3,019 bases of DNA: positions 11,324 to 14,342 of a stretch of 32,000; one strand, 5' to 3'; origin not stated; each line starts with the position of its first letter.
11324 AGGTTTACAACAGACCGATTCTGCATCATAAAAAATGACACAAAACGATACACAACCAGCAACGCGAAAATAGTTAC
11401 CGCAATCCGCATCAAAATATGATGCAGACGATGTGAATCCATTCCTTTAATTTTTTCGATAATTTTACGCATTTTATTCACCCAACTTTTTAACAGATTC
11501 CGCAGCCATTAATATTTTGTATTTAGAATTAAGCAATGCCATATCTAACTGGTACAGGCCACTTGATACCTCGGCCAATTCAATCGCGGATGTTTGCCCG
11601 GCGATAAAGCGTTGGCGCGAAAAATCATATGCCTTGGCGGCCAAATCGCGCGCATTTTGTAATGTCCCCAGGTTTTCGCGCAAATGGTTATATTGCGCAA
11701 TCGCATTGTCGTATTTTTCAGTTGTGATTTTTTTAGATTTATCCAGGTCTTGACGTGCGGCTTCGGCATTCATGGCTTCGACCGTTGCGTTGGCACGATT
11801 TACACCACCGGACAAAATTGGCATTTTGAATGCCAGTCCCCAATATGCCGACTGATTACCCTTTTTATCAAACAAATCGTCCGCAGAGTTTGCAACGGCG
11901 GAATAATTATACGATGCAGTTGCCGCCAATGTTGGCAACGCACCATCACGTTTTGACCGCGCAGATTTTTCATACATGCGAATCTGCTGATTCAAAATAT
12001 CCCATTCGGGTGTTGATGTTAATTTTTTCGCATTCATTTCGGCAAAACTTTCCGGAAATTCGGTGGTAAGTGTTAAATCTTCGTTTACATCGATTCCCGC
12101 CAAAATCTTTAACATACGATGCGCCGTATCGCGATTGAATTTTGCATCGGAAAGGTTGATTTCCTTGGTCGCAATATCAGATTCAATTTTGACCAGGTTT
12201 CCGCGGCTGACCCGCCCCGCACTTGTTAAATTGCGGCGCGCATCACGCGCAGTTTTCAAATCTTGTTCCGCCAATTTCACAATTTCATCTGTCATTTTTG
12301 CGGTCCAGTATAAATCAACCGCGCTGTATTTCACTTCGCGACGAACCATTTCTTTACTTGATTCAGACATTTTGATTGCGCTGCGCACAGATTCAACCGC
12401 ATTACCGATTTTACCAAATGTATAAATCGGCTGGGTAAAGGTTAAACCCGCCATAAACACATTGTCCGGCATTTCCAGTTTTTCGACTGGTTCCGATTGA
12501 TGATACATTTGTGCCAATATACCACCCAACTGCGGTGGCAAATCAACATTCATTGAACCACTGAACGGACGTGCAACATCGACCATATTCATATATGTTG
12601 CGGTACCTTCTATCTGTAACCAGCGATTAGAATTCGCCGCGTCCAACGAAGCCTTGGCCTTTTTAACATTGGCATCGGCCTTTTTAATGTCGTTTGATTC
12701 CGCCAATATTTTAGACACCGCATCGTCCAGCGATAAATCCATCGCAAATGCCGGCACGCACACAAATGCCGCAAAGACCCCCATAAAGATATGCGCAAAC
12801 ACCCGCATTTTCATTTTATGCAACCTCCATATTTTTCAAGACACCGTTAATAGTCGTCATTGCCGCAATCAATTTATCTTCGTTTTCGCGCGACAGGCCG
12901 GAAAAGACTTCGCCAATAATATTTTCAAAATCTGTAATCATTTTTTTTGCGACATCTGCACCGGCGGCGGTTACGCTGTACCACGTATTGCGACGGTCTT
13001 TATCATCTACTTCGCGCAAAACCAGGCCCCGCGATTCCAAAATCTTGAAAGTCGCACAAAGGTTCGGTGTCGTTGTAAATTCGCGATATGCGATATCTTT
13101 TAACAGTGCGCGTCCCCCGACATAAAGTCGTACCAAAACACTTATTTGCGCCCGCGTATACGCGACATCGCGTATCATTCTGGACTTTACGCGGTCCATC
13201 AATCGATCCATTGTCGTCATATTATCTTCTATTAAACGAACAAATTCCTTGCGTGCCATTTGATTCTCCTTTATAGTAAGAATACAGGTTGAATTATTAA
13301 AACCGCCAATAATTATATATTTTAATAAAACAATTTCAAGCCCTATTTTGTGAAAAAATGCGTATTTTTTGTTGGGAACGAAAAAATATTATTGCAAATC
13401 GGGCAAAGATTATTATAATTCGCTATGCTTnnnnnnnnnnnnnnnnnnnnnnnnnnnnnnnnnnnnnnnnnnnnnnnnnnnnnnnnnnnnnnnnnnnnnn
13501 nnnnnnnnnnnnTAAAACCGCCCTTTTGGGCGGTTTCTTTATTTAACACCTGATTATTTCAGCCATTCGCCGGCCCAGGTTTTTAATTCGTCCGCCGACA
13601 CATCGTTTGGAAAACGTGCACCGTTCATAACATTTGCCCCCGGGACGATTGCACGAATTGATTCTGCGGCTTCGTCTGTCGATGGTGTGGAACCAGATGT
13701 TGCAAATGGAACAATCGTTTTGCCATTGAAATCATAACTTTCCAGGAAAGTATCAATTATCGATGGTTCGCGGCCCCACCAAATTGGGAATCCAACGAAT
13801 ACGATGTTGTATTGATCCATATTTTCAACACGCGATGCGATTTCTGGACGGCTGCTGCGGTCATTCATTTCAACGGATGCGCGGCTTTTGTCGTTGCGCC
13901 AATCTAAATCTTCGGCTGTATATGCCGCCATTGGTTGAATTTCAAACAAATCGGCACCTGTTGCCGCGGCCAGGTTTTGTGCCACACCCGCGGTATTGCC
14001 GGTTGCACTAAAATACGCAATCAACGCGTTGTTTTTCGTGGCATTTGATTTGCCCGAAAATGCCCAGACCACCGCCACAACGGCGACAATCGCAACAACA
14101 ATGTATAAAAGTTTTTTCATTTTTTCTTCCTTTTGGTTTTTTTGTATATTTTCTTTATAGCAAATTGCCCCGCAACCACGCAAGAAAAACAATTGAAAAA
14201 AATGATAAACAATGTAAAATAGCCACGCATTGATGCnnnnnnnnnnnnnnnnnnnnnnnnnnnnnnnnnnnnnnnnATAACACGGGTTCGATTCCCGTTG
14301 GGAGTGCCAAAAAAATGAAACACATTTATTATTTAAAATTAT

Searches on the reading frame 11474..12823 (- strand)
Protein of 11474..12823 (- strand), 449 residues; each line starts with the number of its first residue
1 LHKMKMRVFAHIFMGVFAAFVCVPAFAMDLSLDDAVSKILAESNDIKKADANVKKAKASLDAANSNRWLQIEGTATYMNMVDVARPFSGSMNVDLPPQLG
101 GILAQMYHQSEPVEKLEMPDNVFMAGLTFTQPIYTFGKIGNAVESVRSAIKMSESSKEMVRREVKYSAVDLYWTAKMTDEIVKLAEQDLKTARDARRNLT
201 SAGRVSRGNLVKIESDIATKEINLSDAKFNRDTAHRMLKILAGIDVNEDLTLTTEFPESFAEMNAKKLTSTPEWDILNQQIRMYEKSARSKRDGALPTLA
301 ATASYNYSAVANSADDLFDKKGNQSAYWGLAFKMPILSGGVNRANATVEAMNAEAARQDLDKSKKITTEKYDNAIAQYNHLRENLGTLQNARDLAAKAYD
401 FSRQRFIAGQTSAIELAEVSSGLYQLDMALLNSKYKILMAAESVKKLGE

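Call 82: search_protein_families(library=pfam, proteins=[window:11474-12823:-], max_evalue=0.00001)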
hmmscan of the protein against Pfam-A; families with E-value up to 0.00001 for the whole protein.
window:11474-12823:- (449 aa): 1 family
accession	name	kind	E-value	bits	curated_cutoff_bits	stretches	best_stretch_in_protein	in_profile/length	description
PF02321.23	OEP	-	8.1e-38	130.5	22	2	32-235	1-172/187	Outer membrane efflux protein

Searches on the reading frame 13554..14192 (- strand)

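Call 82: search_protein_families(library=pfam, proteins=[window:13554-14192:-], max_evalue=0.00001)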
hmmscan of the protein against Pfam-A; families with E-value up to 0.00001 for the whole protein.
window:13554-14192:- (212 aa): 1 family
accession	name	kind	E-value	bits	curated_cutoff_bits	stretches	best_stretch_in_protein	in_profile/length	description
PF12682.12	Flavodoxin_4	-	1e-59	200.9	24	1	56-207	2-152/155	Flavodoxin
